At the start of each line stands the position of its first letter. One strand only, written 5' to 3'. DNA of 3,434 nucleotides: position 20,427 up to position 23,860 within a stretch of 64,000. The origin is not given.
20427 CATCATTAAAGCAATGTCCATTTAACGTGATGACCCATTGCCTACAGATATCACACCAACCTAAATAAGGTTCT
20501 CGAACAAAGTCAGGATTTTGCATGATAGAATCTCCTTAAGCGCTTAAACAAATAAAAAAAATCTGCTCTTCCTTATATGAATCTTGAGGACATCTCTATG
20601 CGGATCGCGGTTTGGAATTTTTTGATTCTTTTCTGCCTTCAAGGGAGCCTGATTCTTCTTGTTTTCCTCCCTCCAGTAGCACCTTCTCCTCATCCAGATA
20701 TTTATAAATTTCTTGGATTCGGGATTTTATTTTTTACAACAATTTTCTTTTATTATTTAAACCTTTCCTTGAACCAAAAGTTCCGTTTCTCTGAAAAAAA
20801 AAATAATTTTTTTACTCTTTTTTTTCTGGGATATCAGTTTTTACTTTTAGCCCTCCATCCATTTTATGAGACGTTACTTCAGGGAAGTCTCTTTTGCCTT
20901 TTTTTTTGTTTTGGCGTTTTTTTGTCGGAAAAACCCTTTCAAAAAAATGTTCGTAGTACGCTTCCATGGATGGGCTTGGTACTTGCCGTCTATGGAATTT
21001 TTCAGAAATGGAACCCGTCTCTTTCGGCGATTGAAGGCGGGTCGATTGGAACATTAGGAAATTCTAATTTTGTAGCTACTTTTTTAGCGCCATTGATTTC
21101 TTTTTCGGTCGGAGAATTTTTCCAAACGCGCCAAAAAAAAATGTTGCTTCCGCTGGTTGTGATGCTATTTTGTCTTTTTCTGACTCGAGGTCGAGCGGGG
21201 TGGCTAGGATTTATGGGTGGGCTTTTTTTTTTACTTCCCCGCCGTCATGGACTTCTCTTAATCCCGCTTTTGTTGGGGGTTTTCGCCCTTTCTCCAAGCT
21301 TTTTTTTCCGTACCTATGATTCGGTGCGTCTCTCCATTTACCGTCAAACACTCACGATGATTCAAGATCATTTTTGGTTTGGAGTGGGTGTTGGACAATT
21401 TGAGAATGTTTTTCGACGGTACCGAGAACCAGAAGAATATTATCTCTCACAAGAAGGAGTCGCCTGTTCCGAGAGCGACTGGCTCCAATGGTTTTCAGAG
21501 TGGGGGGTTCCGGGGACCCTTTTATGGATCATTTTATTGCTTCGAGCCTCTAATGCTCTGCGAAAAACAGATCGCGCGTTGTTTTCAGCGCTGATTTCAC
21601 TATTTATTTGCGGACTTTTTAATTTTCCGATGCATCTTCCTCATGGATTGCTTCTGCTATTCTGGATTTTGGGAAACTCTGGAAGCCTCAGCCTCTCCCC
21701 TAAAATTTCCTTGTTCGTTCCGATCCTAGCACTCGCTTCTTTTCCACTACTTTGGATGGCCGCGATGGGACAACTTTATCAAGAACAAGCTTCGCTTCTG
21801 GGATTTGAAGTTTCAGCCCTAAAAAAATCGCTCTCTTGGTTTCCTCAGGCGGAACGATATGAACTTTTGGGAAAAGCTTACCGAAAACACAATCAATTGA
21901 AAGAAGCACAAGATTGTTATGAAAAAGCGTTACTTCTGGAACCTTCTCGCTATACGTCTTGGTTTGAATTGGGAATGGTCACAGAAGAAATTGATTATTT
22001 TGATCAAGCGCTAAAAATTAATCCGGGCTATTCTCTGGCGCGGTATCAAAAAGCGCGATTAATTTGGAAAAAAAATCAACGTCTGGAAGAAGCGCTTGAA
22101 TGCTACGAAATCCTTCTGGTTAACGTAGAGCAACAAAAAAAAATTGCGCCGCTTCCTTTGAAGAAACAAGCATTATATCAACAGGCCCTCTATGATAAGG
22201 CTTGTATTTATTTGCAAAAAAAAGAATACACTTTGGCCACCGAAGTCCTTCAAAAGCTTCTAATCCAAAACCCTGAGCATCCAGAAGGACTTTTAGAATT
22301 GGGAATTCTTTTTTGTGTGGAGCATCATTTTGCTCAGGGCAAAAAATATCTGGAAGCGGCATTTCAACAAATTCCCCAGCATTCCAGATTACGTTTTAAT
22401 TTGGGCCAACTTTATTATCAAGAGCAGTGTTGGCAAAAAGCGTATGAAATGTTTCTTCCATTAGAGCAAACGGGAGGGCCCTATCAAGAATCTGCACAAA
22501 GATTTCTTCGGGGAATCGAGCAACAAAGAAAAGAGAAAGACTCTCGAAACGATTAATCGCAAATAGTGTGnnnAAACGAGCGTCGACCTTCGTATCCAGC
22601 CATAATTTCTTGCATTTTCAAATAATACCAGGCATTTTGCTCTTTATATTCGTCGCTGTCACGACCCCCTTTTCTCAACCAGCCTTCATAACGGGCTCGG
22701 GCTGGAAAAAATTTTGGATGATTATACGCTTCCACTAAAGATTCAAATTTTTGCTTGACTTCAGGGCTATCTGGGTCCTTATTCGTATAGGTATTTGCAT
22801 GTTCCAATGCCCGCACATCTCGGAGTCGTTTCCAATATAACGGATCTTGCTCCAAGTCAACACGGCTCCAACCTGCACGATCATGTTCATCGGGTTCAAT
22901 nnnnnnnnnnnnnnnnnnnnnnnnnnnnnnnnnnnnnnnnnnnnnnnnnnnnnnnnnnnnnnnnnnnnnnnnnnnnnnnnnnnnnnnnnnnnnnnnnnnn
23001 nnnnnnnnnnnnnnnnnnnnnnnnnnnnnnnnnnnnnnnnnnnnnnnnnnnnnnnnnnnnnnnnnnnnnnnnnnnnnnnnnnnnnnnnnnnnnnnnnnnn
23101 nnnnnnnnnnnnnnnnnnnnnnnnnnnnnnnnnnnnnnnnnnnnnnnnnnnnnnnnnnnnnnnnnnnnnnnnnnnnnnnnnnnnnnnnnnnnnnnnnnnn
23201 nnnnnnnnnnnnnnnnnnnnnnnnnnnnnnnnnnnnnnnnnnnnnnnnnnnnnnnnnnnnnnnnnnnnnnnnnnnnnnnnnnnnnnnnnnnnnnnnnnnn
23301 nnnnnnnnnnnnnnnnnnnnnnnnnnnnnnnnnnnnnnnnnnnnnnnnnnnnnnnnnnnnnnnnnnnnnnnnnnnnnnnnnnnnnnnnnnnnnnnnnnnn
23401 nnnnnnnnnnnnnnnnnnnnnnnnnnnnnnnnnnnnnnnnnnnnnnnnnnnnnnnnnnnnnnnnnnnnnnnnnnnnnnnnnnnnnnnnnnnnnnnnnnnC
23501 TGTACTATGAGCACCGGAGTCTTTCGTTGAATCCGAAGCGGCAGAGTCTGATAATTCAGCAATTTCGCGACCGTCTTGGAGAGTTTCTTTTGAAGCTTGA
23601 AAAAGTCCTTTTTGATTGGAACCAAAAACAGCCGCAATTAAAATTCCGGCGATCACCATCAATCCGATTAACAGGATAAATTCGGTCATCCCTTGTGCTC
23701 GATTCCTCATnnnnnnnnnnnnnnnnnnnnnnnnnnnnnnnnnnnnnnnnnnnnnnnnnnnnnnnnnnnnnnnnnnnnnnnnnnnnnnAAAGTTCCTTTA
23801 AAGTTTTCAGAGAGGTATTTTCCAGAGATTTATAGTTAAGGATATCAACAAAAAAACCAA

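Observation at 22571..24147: Duplicated Flp pilin in which the second copy carries an approximately 300-aa stalk and an unknown tip domain, behind a terminator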

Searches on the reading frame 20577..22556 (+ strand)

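Call 19: search_protein_families(library=pfam, proteins=[window:20577-22556:+])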
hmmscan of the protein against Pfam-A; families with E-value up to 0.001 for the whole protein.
window:20577-22556:+ (659 aa): 12 families
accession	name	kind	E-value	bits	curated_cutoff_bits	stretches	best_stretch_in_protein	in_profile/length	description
PF07719.23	TPR_2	-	6.1e-17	60.7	27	1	425-457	1-33/34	Tetratricopeptide repeat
PF04932.20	Wzy_C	-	1.7e-14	54.3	31.7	1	193-318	3-149/149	O-Antigen ligase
PF13432.12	TPR_16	-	9.8e-14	51.9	32.7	0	431-467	3-39/65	Tetratricopeptide repeat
PF00515.34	TPR_1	-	3.7e-13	49.1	27.8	1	428-457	4-33/34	Tetratricopeptide repeat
PF13371.12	TPR_9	-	2.4e-12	47.1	35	0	544-601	4-61/73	Tetratricopeptide repeat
PF14559.12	TPR_19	-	1.4e-11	45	25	0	584-626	6-48/68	Tetratricopeptide repeat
PF13428.12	TPR_14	-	5.8e-11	42.4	23.5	0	428-466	4-42/44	Tetratricopeptide repeat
PF13414.12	TPR_11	-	7.4e-10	38.8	26.8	0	432-466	1-35/42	TPR repeat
PF13181.12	TPR_8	-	1.5e-09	37.7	25.7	1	425-457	1-33/34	Tetratricopeptide repeat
PF13431.12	TPR_17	-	4.2e-09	36.4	24.4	0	474-507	1-33/34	Tetratricopeptide repeat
PF13176.12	TPR_7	-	0.00051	20.4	27.9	0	429-455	3-29/36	Tetratricopeptide repeat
PF23914.1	TPR_CcmH_CycH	-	0.00089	19.6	42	0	414-459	38-84/158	Cytochrome c-type biogenesis protein H TPR domain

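Call 58: search_protein_families(library=ncbifam, proteins=[window:20577-22556:+], max_evalue=0.01)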
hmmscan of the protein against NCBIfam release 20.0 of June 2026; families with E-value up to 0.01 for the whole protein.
window:20577-22556:+ (659 aa): 15 families
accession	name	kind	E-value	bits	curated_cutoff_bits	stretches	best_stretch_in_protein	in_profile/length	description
TIGR02917.1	PEP_TPR_lipo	equivalog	1.4e-12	46.3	312.2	2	487-602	213-328/899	XrtA/PEP-CTERM system TPR-repeat protein PrsT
NF040959.1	MamA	equivalog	2.3e-10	40.3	200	1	537-626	73-196/204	magnetosome protein MamA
TIGR00947.1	2A73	equivalog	2.8e-08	33.2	366.4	1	158-216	166-228/425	IctB family putative bicarbonate transporter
TIGR02521.1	type_IV_pilW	equivalog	2.1e-07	30.7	154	1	536-627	32-123/234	type IV pilus biogenesis/stability protein PilW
NF033920.0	C39_PA2778_fam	equivalog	1.7e-06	27.6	150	0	534-625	154-246/255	PA2778 family cysteine peptidase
TIGR00540.1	TPR_hemY_coli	hypoth_equivalog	2.5e-06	26.5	142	0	430-480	331-380/385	heme biosynthesis-associated TPR protein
NF052312.1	T9SS_PorW_SprE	equivalog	1.1e-05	24.3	250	1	501-648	118-261/716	type IX secretion system periplasmic lipoprotein PorW/SprE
NF033762.1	social_mot_Tgl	equivalog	2e-05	24.1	225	0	536-623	32-120/252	social motility TPR repeat lipoprotein Tgl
NF047371.1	FlcA_CTERM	equivalog_domain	3.3e-05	22.5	300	1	478-629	339-499/646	periplasmic flagellar collar protein FlcA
NF007302.0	PRK09782.1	equivalog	5.6e-05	21.3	1223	1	536-613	613-690/990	phage receptor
NF047558.1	TPR_END_plus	domain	0.00019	21.3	32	0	537-568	1-32/56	TPR end-of-group domain-containing protein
NF047507.1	TPR_BatC_Lepto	exception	0.00024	20.7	175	0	431-458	102-129/214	TPR repeat-containing protein BatC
NF052400.1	M48_BAM_BepA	equivalog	0.00038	19.3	570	1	530-625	302-397/483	beta-barrel assembly-enhancing protease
TIGR03939.1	PGA_TPR_OMP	equivalog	0.0012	17.2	366.65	0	425-481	86-142/800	poly-beta-1,6 N-acetyl-D-glucosamine export porin PgaA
TIGR02795.1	tol_pal_ybgF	equivalog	0.0016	19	90.1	0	536-603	3-73/119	tol-pal system protein YbgF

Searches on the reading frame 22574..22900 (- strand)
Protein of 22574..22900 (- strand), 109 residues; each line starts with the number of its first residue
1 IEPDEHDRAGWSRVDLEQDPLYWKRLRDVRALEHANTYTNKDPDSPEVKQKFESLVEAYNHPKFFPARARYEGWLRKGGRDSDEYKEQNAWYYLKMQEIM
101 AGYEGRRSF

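Call 18: search_protein_representatives(protein=window:22574-22900:-)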
Query: 109 residues. Proteins with E-value up to 0.001 (for the whole library): 2; up to 1e-10: 2; up to 1e-30: 2. The best 2 are listed.
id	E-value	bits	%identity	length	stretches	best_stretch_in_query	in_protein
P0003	3.2e-59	214.4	87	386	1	1-109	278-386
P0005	1.1e-40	154.7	64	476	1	1-109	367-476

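Call 33: search_solved_structures(query=A3, max_evalue=10)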
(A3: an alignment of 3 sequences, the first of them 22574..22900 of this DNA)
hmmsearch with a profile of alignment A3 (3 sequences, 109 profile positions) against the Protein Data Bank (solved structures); distinct sequences matched with E-value up to 10: 1.
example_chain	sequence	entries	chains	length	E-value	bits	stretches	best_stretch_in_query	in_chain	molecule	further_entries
3rfw_A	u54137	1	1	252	0.47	14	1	12-84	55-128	Cell-binding factor 2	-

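Call 34: search_protein_families(library=pfam, proteins=[window:22574-22900:-], max_evalue=10)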
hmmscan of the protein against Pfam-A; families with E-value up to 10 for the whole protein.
window:22574-22900:- (109 aa): 0 families

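Call 42: predict_structure(alignment_id=A3)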
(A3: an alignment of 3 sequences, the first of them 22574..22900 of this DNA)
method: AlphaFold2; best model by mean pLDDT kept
length: 109 residues; sequences in the alignment: 3
mean_pLDDT: 61.5   pTM: 0.49
mean pLDDT of the five models: 61.5, 56.5, 54.7, 51.9, 49.4
residues with pLDDT >= 90: 0; 70-90: 2; 50-70: 101; < 50: 6
segments of 3 or more residues with pLDDT < 50: 62-66
pLDDT, mean of each block of 10 residues (from residue 1): 59 57 66 66 65 63 51 67 59 66 56
secondary structure, 60 per line:
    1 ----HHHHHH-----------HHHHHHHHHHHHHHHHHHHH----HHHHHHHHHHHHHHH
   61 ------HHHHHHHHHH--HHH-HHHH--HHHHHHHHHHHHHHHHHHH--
elements in order: H5-10 H22-41 H46-60 H67-76 H83-86 H89-107

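Call 47: fold_search(model_id=the predicted structure, library=pdb)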
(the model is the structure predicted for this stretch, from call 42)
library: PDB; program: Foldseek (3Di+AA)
matches with E <= 10: 64; with E <= 0.001: 0
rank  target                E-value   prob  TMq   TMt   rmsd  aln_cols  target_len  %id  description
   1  2lpz_MODEL_1_A        1.8e+00  0.33  0.32  0.42   6.8        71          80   11  Atomic model of the Type-III Secretion System Needle (released 2012-05-16)
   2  1x04                  2.9e+00  0.09  0.33  0.20  23.5       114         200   14  Crystal structure of endophilin BAR domain (mutant) (released 2006-05-02)
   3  2g0u_MODEL_1_A        3.1e+00  0.20  0.34  0.39   8.8        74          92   18  Solution Structure of Monomeric BsaL, the Type III Secretion Needle Protein of Burkholderia pseudomallei (released 2006-05-23)
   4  2p61                  3.1e+00  0.13  0.34  0.33  14.0        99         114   17  Crystal structure of protein TM1646 from Thermotoga maritima, Pfam DUF327 (released 2007-03-27)
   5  6ofg_A                3.3e+00  0.16  0.34  0.46   9.1        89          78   17  In vitro polymerized PrgI V67A filaments (released 2019-07-10)
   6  8axk_h                3.4e+00  0.41  0.35  0.49   4.8        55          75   14  Type 3 secretion system export apparatus core, inner rod and needle of Shigella flexneri (released 2023-03-01)
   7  8axk_b                3.4e+00  0.41  0.35  0.46   4.8        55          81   14  Type 3 secretion system export apparatus core, inner rod and needle of Shigella flexneri (released 2023-03-01)
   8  8axk_t                3.6e+00  0.38  0.35  0.47   4.8        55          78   14  Type 3 secretion system export apparatus core, inner rod and needle of Shigella flexneri (released 2023-03-01)
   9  8oyw                  3.9e+00  0.18  0.42  0.29   6.6       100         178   17  De novo designed rhomboid protease-like fold RPF_9 (released 2023-10-18)
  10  6dwb_A                3.9e+00  0.15  0.32  0.43   8.9        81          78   14  Structure of the Salmonella SPI-1 type III secretion injectisome needle filament (released 2018-10-03)
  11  1i49_A                4.1e+00  0.06  0.26  0.16  22.6       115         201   12  CRYSTAL STRUCTURE ANALYSIS OF ARFAPTIN (released 2001-05-16)
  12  8axk_T                4.3e+00  0.35  0.34  0.59   4.8        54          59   15  Type 3 secretion system export apparatus core, inner rod and needle of Shigella flexneri (released 2023-03-01)
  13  8qb9_A                4.3e+00  0.12  0.34  0.17  19.1        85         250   24  Helical reconstruction of yeast eisosome protein Pil1 bound to membrane composed of lipid mixture -PIP2/+sterol (DOPC, (released 2024-07-24)
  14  2ehw_C                4.3e+00  0.11  0.31  0.29  11.0        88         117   23  Conserved hypothetical proteim (TTHB059) from Thermo thermophilus HB8 (released 2007-09-11)
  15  1zww_A                4.6e+00  0.06  0.29  0.18  24.5       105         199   13  Crystal structure of endophilin-A1 BAR domain (released 2005-08-02)
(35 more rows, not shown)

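Call 49: find_related_loci(query=A3, collection=metagenome_contigs, flank=10000)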
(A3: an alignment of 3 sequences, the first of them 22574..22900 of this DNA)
Query A3 (109 aa) in metagenome_contigs; peptide patterns used: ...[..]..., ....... (x = any residue, [..] = any of these).
282 stretches matched a pattern, but none encodes a relative of the query by tblastn (E <= 1e-3).

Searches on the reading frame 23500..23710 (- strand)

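Call 34: search_protein_families(library=pfam, proteins=[window:23500-23710:-], max_evalue=10)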
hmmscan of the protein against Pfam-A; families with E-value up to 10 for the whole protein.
window:23500-23710:- (70 aa): 2 families
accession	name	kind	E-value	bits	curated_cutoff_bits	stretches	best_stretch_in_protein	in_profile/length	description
PF11119.13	DUF2633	-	0.13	12.5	25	1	4-31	7-34/43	Protein of unknown function (DUF2633)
PF04021.17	Class_IIIsignal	-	0.28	11.7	23.7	1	3-28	1-26/27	Class III signal peptide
